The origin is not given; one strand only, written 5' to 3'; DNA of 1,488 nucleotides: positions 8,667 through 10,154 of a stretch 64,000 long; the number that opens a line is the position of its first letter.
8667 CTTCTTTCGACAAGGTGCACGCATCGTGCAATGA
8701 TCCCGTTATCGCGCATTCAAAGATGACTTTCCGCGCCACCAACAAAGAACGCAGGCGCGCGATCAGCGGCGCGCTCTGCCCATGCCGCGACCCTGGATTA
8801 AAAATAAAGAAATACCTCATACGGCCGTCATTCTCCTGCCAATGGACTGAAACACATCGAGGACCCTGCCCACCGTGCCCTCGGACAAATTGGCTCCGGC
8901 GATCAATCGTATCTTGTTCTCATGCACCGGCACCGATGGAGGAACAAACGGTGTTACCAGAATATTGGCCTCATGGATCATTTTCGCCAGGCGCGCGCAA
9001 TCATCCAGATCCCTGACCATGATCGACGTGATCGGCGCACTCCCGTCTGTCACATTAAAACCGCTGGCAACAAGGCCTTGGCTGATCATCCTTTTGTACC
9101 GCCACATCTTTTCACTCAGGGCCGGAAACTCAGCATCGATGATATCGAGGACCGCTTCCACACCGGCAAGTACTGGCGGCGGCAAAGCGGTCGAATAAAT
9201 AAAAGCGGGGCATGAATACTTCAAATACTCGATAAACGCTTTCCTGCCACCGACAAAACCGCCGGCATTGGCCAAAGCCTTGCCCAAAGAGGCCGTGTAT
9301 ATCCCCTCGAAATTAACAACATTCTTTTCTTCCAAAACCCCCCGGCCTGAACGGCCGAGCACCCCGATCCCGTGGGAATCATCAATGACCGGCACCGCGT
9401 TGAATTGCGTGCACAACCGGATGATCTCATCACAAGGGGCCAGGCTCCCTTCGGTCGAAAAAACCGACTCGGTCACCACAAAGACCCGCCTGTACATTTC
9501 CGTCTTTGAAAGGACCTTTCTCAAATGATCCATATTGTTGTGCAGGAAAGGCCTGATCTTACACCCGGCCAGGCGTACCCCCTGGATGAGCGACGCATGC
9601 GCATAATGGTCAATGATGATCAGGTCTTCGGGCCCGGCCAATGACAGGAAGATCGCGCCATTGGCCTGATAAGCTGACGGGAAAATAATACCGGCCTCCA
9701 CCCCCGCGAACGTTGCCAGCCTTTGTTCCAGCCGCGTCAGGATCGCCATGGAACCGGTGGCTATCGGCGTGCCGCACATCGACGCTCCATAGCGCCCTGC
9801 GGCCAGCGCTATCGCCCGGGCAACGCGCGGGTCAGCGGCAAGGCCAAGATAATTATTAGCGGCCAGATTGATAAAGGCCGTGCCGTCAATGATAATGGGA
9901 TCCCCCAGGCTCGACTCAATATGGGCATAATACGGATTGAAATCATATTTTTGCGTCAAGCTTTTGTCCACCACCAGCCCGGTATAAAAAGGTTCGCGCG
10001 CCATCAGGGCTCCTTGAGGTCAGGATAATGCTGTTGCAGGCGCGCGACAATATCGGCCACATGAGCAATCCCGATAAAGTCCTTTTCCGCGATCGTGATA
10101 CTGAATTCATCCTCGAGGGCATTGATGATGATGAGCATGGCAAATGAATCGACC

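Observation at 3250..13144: Unusual 9-gene overlapped lipid-type biosynthetic operon (Spt-like AOS + ACP + KAS + SDR + lipid kinase + PurM-like + OYE + UbiA + radical SAM/SPASM) under a MarR regulator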

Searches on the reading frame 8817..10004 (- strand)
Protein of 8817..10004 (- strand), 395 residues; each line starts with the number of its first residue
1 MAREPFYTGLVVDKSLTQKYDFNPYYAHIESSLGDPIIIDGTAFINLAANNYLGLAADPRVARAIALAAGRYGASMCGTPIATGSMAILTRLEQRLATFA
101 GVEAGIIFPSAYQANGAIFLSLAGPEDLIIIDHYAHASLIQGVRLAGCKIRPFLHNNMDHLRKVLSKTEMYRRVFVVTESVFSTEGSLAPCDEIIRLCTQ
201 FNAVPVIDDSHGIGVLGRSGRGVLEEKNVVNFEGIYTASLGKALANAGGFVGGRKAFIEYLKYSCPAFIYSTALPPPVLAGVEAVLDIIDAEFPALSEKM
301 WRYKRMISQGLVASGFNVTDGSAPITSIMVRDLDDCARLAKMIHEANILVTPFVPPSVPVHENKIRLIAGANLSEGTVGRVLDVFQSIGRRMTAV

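Call 3: search_protein_families(library=pfam, proteins=[window:8817-10004:-])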
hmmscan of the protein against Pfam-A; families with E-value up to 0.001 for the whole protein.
window:8817-10004:- (395 aa): 2 families
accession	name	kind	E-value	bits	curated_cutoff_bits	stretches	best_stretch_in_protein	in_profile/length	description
PF00155.27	Aminotran_1_2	-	2.6e-44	152.3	19.7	1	44-384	3-360/361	Aminotransferase class I and II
PF01212.27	Beta_elim_lyase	-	0.00051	19.9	27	0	89-139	34-84/288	Beta-eliminating lyase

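Call 4: search_protein_families(library=ncbifam, proteins=[window:8817-10004:-])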
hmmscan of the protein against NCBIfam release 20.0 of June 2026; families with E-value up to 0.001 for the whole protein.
window:8817-10004:- (395 aa): 12 families
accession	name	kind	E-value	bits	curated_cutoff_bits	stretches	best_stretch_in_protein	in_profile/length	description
TIGR00858.1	bioF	equivalog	5e-91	305.2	426.45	1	36-385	15-364/365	8-amino-7-oxononanoate synthase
NF005394.0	PRK06939.1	equivalog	1.3e-85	287.6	460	1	28-393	27-395/397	glycine C-acetyltransferase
NF047600.1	SerpalmtaseCFB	equivalog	7.1e-79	265.3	640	1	20-383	21-383/395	serine palmitoyltransferase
TIGR01825.1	gly_Cac_T_rel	subfamily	2.9e-78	263.2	535.4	1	28-393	19-383/385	BioF/Kbl family PLP-dependent acyltransferase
TIGR01822.1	2am3keto_CoA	equivalog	4.2e-78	263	493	1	38-393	34-391/393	glycine C-acetyltransferase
NF047599.1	SerpalmtaseBetaP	equivalog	7.9e-67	225.6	500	1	37-392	38-393/394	serine palmitoyltransferase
NF005526.0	PRK07179.1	equivalog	1.8e-56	191.5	428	1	44-390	56-397/407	alpha-hydroxyketone-type quorum-sensing autoinducer synthase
TIGR01821.1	5aminolev_synth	equivalog_domain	3.9e-55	187.3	338.55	1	49-390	52-395/402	5-aminolevulinate synthase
NF047603.1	SerpalmtaseAlphaP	equivalog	2.8e-52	177.7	670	1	37-392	40-396/399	serine palmitoyltransferase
NF004608.1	PRK05937.1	equivalog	4.1e-34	118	399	1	76-352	43-313/366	8-amino-7-oxononanoate synthase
NF005697.0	PRK07505.1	subfamily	1.9e-32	112.4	342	1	40-391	46-401/405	hypothetical protein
NF005695.0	PRK07503.1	equivalog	0.00018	20.3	666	1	87-215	65-193/403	methionine gamma-lyase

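Call 17: search_solved_structures(query=window:8817-10004:-, max_evalue=1e-20)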
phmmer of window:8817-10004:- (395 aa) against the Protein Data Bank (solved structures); distinct sequences matched with E-value up to 1e-20: 48.
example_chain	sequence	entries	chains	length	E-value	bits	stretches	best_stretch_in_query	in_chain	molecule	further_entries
7bxp_A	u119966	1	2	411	3.1e-61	210.7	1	39-392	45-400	2-amino-3-ketobutyrate coenzyme A ligase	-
7bxq_A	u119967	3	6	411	2.3e-60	207.8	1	39-392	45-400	2-amino-3-ketobutyrate coenzyme A ligase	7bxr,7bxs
1fc4_A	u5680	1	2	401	2.3e-58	201.3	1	33-392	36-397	2-AMINO-3-KETOBUTYRATE CONENZYME A LIGASE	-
3a2b_A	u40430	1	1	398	2.5e-57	197.9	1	24-371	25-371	Serine palmitoyltransferase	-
8guh_A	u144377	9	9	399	2.5e-57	197.9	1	24-371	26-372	Serine palmitoyltransferase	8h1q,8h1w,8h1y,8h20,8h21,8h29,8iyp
3tqx_A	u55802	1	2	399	3.9e-57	197.2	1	42-394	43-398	2-amino-3-ketobutyrate coenzyme A ligase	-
7v58_A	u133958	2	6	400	1e-53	185.9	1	38-393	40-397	2-amino-3-ketobutyrate coenzyme A ligase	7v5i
8s1y_A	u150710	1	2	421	4.4e-50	174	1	38-392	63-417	8-amino-7-oxononanoate synthase/2-amino-3-ketobutyrate coenzyme A ligase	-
7poa_A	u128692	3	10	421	4.6e-50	173.9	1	38-392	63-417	8-amino-7-oxononanoate synthase/2-amino-3-ketobutyrate coenzyme A ligase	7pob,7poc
7u7h_A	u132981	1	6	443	3.3e-48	167.8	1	26-389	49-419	7-keto-8-aminopelargonate synthetase-like enzyme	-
2x8u_A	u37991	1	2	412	2e-46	162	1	36-391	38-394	SERINE PALMITOYLTRANSFERASE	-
2w8t_A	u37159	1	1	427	4.3e-46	160.9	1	36-392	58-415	SERINE PALMITOYLTRANSFERASE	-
7s5m_A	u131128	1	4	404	8.4e-46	159.9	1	43-379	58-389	8-amino-7-oxononanoate synthase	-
3wy7_A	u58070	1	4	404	8.4e-46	159.9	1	43-379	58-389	8-amino-7-oxononanoate synthase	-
8dle_A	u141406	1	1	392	1e-45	159.6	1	33-388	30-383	8-amino-7-oxononanoate synthase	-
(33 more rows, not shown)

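Call 45: search_dna_similar(query=window:8817-10004:-, collection=plasmids, mode=protein, max_rows=40, rows=spread)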
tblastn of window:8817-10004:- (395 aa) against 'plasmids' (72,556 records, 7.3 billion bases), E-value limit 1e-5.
Records with a match: 834; places in all: 957; records where one place covers at least 80% of the query: 545.
Best place of each record, by identity: <60% 834.
By first word of the organism name: Ralstonia 124; Rhizobium 119; Sinorhizobium 59; Burkholderia 45; Bacillus 42; Klebsiella 30; Agrobacterium 28; Streptomyces 27; Acinetobacter 25; Mesorhizobium 19; and 102 more.
By predicted mobility (MOB-suite, as given by PLSDB): non-mobilizable 453; conjugative 212; mobilizable 169.
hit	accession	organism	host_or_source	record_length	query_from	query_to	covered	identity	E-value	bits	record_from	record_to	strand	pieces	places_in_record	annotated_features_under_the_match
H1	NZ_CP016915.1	Ralstonia pseudosolanacearum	Tobacco,tissu sample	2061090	39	392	90%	36.6%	1e-42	200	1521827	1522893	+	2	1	none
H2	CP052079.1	Ralstonia solanacearum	tomato,cell culture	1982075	39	392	90%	36.4%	4e-51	191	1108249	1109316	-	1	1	none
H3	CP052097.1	Ralstonia solanacearum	tomato,cell culture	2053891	39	392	90%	36.4%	4e-51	191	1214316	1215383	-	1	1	none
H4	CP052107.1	Ralstonia solanacearum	tomato,cell culture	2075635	39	392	90%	36.4%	4e-51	191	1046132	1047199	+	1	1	kbl: glycine C-acetyltransferase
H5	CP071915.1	Ralstonia solanacearum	Pogostemon cablin,Single strain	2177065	39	392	90%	36.4%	4e-51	191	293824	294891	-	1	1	kbl: glycine C-acetyltransferase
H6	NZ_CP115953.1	Ralstonia solanacearum CFBP2957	Solanum lycopersicum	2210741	38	395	91%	34.1%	2e-49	186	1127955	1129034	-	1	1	none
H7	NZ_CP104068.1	Alicyclobacillus fastidiosus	cell culture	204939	39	390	89%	33.1%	3e-47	180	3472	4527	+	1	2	bioF: 8-amino-7-oxononanoate synthase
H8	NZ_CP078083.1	Bacillus tropicus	Cell culture,soil sample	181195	21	386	93%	30.7%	9e-48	181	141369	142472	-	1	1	aminotransferase class I/II-fold pyridoxal phosphate-dependent enzyme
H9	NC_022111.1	Prevotella sp. oral taxon 299 str. F0039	Homo sapiens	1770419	24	388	92%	29.6%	4e-49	185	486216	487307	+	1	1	none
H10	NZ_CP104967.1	Phyllobacterium sp. A18/5-2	Vicia costata,cell culture,root nodule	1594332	58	392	85%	31.9%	2e-43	169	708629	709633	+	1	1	none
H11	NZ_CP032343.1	Azospirillum brasilense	soil sample,Agricultural field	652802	69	385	80%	33.0%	4e-36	147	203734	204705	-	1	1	bioF: 8-amino-7-oxononanoate synthase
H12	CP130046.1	Sinorhizobium meliloti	Medicago,Cell culture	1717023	61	392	84%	31.2%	9e-43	167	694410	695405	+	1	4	glycine C-acetyltransferase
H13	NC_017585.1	Streptantibioticus cattleyicolor NRRL 8057 = DSM 46488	-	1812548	59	385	83%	31.1%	2e-43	169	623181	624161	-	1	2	none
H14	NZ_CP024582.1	Roseomonas sp. FDAARGOS_362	Homo sapiens,peripheral Blood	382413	38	390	89%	28.5%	8e-31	132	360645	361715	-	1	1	pyridoxal phosphate-dependent aminotransferase family protein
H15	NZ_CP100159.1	Burkholderia glumae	cell culture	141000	59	387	83%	30.3%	4e-37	150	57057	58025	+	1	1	aminotransferase class I/II-fold pyridoxal phosphate-dependent enzyme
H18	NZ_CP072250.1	Phocaeicola dorei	Homo sapiens,cultured bacterial ...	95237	68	367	76%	32.2%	1e-50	190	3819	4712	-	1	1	aminotransferase class I/II-fold pyridoxal phosphate-dependent enzyme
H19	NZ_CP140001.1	Novosphingobium capsulatum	-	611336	59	388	84%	29.0%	3e-27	121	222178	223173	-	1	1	hemA: 5-aminolevulinate synthase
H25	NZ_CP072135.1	Pseudoalteromonas xiamenensis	mangrove sediment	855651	59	367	78%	29.0%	4e-36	147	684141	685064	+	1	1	aminotransferase class I/II-fold pyridoxal phosphate-dependent enzyme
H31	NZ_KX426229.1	Acinetobacter lwoffii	cell culture,permafrost, Kolyma lowland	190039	81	390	78%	27.7%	3e-30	130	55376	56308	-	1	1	8-amino-7-oxononanoate synthase | bioC: malonyl-ACP O-methyltransferase BioC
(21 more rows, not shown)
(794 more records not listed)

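Call 53: get_annotated_region(hit=H9, flank=3000)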
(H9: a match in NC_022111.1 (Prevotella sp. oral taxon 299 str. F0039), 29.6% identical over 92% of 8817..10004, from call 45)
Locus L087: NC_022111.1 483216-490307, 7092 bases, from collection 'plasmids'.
description: Prevotella sp. oral taxon 299 str. F0039 plasmid unnamed, complete sequence
organism: Prevotella sp. oral taxon 299 str. F0039 (NCBI taxid 575614)
taxonomy: Bacteria; Bacteroidota; Bacteroidia; Bacteroidales; Prevotellaceae; Prevotella; Prevotella sp. oral taxon 299; Prevotella sp. oral taxon 299 str. F0039
host: -; source: Homo sapiens; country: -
typing (MOB-suite, as given by PLSDB): non-mobilizable; replicon rep_cluster_406,rep_cluster_742,rep_cluster_90; mating-pair formation MPF_T
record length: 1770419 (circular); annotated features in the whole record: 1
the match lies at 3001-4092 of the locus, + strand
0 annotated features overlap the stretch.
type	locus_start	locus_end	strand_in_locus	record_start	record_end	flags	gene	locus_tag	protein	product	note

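Call 54: get_annotated_region(hit=H18, flank=3000)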
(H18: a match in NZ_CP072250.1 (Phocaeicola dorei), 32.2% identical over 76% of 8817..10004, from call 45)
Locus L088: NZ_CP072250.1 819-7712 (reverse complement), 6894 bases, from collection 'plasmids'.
description: Phocaeicola dorei strain CL06T03C03 plasmid pBdorCL06T03-4, complete sequence
organism: Phocaeicola dorei (NCBI taxid 357276)
taxonomy: Bacteria; Bacteroidota; Bacteroidia; Bacteroidales; Bacteroidaceae; Phocaeicola; Phocaeicola dorei
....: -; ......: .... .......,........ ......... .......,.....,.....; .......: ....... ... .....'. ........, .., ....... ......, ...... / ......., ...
typing (MOB-suite, as given by PLSDB): non-mobilizable
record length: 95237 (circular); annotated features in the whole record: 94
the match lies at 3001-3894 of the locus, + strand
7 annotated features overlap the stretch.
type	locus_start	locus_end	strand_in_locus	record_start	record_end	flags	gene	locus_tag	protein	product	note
CDS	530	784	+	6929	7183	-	-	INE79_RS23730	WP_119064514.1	plasmid partition protein ParG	-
CDS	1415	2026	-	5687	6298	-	-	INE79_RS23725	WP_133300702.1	hypothetical protein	-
CDS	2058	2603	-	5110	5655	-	-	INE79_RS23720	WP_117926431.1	hypothetical protein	-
CDS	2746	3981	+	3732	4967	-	-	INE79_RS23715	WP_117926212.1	aminotransferase class I/II-fold pyridoxal phosphate-dependent enzyme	-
CDS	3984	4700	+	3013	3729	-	-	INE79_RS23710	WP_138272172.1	TetR/AcrR family transcriptional regulator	GO:0006355 - regulation of DNA-templated transcription [Evidence IEA]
CDS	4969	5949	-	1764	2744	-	-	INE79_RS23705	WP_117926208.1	hypothetical protein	-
CDS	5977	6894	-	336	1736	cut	-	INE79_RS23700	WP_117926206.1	relaxase/mobilization nuclease domain-containing protein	-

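Call 55: get_annotated_region(hit=H4, flank=300)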
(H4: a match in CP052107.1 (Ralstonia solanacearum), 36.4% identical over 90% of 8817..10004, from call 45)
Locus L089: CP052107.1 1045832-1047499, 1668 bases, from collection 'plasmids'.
description: Ralstonia solanacearum strain FJAT15249.F50 plasmid Plas1, complete sequence
organism: Ralstonia solanacearum (NCBI taxid 305)
taxonomy: Bacteria; Pseudomonadota; Betaproteobacteria; Burkholderiales; Burkholderiaceae; Ralstonia; Ralstonia solanacearum
host: -; source: tomato,cell culture; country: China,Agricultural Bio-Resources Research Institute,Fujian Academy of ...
typing (MOB-suite, as given by PLSDB): mobilizable; relaxase MOBP
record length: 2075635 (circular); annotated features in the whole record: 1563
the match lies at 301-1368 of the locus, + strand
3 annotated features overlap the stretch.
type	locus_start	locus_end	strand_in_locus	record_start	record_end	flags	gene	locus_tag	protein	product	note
CDS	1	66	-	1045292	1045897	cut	-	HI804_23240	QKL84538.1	helix-turn-helix transcriptional regulator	-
CDS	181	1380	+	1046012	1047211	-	kbl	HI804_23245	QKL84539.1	glycine C-acetyltransferase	-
CDS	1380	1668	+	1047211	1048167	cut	-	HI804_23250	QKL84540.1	L-threonine 3-dehydrogenase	-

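Call 56: get_annotated_region(hit=H7, flank=300)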
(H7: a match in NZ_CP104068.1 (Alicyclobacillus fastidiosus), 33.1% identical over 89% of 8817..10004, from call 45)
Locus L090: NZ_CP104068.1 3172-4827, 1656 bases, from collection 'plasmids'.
description: Alicyclobacillus fastidiosus strain DSM 17978 plasmid unnamed1, complete sequence
organism: Alicyclobacillus fastidiosus (NCBI taxid 392011)
taxonomy: Bacteria; Bacillota; Bacilli; Bacillales; Alicyclobacillaceae; Alicyclobacillus; Alicyclobacillus fastidiosus
host: -; source: cell culture; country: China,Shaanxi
typing (MOB-suite, as given by PLSDB): non-mobilizable
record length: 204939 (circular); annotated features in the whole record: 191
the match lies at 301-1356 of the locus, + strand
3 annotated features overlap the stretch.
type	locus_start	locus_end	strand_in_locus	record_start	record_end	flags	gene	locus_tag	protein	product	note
CDS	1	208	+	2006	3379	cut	bioA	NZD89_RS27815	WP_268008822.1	adenosylmethionine--8-amino-7-oxononanoate transaminase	GO:0009102 - biotin biosynthetic process [Evidence IEA]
CDS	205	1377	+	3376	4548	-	bioF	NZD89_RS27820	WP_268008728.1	8-amino-7-oxononanoate synthase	GO:0009102 - biotin biosynthetic process [Evidence IEA]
CDS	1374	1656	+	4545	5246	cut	bioD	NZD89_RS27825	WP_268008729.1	dethiobiotin synthase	GO:0009102 - biotin biosynthetic process [Evidence IEA]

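Call 69: search_protein_families(library=ncbifam, proteins=[L087:2932-4119:+, L088:2746-3981:+], max_evalue=1e-30)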
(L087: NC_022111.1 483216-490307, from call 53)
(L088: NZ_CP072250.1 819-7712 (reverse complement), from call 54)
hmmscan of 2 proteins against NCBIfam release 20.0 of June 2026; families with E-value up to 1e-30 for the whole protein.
L087:2932-4119:+ (395 aa): 11 families
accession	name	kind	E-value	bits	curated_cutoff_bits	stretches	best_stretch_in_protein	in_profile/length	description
NF047600.1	SerpalmtaseCFB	equivalog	1.2e-198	659.7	640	1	3-391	4-392/395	serine palmitoyltransferase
NF047599.1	SerpalmtaseBetaP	equivalog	1.9e-115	385.7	500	1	34-389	35-391/394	serine palmitoyltransferase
TIGR01825.1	gly_Cac_T_rel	subfamily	1.8e-112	375.9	535.4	1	17-392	8-383/385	BioF/Kbl family PLP-dependent acyltransferase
NF005394.0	PRK06939.1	equivalog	3.6e-110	368.4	460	1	16-393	15-396/397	glycine C-acetyltransferase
TIGR00858.1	bioF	equivalog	2.6e-106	355.5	426.45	1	27-384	6-364/365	8-amino-7-oxononanoate synthase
NF047603.1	SerpalmtaseAlphaP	equivalog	9.7e-95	317.6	670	1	13-387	14-392/399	serine palmitoyltransferase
TIGR01822.1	2am3keto_CoA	equivalog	6.7e-91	305.1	493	1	18-394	13-393/393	glycine C-acetyltransferase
TIGR01821.1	5aminolev_synth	equivalog_domain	1.5e-74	251.3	338.55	1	39-392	42-398/402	5-aminolevulinate synthase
NF005526.0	PRK07179.1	equivalog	4.9e-58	196.6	428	1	41-391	53-399/407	alpha-hydroxyketone-type quorum-sensing autoinducer synthase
NF004608.1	PRK05937.1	equivalog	1.4e-39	136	399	1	75-388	42-346/366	8-amino-7-oxononanoate synthase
NF005697.0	PRK07505.1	subfamily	5.3e-38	130.7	342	1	32-391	38-402/405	hypothetical protein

L088:2746-3981:+ (411 aa): 11 families
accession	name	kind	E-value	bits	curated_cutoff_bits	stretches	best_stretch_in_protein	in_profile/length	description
NF047600.1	SerpalmtaseCFB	equivalog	2.6e-116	388.5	640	1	20-408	6-392/395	serine palmitoyltransferase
NF005394.0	PRK06939.1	equivalog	1.8e-109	366.1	460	1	52-406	35-392/397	glycine C-acetyltransferase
TIGR00858.1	bioF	equivalog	1.4e-108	363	426.45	1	55-402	18-365/365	8-amino-7-oxononanoate synthase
TIGR01825.1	gly_Cac_T_rel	subfamily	8.8e-107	357.1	535.4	1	52-406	27-380/385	BioF/Kbl family PLP-dependent acyltransferase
TIGR01822.1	2am3keto_CoA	equivalog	2.1e-97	326.5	493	1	56-406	36-388/393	glycine C-acetyltransferase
NF047599.1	SerpalmtaseBetaP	equivalog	7.7e-93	311.3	500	1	31-406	15-391/394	serine palmitoyltransferase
TIGR01821.1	5aminolev_synth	equivalog_domain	3e-80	270.1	338.55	1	59-406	44-395/402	5-aminolevulinate synthase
NF047603.1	SerpalmtaseAlphaP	equivalog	1e-68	231.8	670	1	67-406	52-394/399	serine palmitoyltransferase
NF005526.0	PRK07179.1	equivalog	3.8e-64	216.7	428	1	63-406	57-397/407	alpha-hydroxyketone-type quorum-sensing autoinducer synthase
NF005697.0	PRK07505.1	subfamily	4.1e-49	167.3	342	1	58-405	46-399/405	hypothetical protein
NF004608.1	PRK05937.1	equivalog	2.2e-39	135.3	399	1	63-404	5-345/366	8-amino-7-oxononanoate synthase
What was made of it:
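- On Serine palmitoyltransferase (NCBIfam NF047600, NF047599, NF047603): A positive control, Prevotella Spt, scores 659.7/640 (call 69).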

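Call 70: get_annotated_region(hit=H19, flank=300)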
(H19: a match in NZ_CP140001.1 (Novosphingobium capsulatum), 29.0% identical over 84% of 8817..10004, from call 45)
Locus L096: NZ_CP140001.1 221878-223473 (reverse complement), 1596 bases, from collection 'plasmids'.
description: Novosphingobium capsulatum strain HAMBI_0103 plasmid unnamed01, complete sequence
organism: Novosphingobium capsulatum (NCBI taxid 13688)
taxonomy: Bacteria; Pseudomonadota; Alphaproteobacteria; Sphingomonadales; Sphingomonadaceae; Novosphingobium; Novosphingobium capsulatum
host: -; source: -; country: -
typing (MOB-suite, as given by PLSDB): non-mobilizable; replicon rep_cluster_545
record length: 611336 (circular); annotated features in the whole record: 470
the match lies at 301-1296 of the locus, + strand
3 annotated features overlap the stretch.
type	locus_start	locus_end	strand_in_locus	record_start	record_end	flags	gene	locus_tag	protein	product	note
CDS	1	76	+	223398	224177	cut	puhE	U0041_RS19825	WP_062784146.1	putative photosynthetic complex assembly protein PuhE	GO:0015979 - photosynthesis [Evidence IEA]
CDS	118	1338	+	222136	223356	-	hemA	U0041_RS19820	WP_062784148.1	5-aminolevulinate synthase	GO:0006783 - heme biosynthetic process [Evidence IEA]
CDS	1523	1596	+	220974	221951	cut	-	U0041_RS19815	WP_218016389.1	hypothetical protein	-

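Call 71: get_annotated_region(hit=H31, flank=300)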
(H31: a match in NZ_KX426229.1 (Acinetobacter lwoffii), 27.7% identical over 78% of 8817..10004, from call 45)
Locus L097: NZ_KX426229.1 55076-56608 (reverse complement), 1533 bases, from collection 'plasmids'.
description: Acinetobacter lwoffii strain ED45-23 plasmid pALWED2.1, complete sequence
organism: Acinetobacter lwoffii (NCBI taxid 28090)
taxonomy: Bacteria; Pseudomonadota; Gammaproteobacteria; Moraxellales; Moraxellaceae; Acinetobacter; Acinetobacter lwoffii
host: -; source: cell culture,permafrost, Kolyma lowland; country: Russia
typing (MOB-suite, as given by PLSDB): mobilizable; replicon rep_cluster_1656; relaxase MOBP
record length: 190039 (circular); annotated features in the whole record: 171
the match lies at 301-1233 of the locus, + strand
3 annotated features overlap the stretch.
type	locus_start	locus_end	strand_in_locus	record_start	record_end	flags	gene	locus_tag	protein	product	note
CDS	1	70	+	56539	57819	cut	bioA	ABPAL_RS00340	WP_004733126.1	adenosylmethionine--8-amino-7-oxononanoate transaminase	GO:0009102 - biotin biosynthetic process [Evidence IEA]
CDS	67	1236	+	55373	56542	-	-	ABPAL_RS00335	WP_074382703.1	8-amino-7-oxononanoate synthase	GO:0009102 - biotin biosynthetic process [Evidence IEA]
CDS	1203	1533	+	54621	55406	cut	bioC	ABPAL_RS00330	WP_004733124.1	malonyl-ACP O-methyltransferase BioC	GO:0009102 - biotin biosynthetic process [Evidence IEA]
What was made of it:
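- On BioF / biotin operon: Genuine BioF controls sit between bioA and bioD or bioC (calls 56, 71).
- No bioA, bioB or bioD lies nearby, unlike the genuine BioF loci fetched as controls (calls 56, 71).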

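Call 72: get_annotated_region(hit=H25, flank=400)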
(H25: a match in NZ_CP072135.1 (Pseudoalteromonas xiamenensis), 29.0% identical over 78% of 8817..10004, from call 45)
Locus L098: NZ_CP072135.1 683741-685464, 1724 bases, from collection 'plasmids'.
description: Pseudoalteromonas xiamenensis strain STKMTI.2 plasmid unnamed5, complete sequence
organism: Pseudoalteromonas xiamenensis (NCBI taxid 882626)
taxonomy: Bacteria; Pseudomonadota; Gammaproteobacteria; Alteromonadales; Pseudoalteromonadaceae; Pseudoalteromonas; Pseudoalteromonas xiamenensis
host: -; source: mangrove sediment; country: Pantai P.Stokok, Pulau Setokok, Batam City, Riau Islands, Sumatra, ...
typing (MOB-suite, as given by PLSDB): non-mobilizable
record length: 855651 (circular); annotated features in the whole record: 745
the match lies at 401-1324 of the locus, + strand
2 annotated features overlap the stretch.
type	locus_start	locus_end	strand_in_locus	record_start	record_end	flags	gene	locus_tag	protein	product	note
CDS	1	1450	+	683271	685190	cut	-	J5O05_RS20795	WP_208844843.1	aminotransferase class I/II-fold pyridoxal phosphate-dependent enzyme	GO:0009058 - biosynthetic process [Evidence IEA]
CDS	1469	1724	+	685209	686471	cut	-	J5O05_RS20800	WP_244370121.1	AMP-binding protein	-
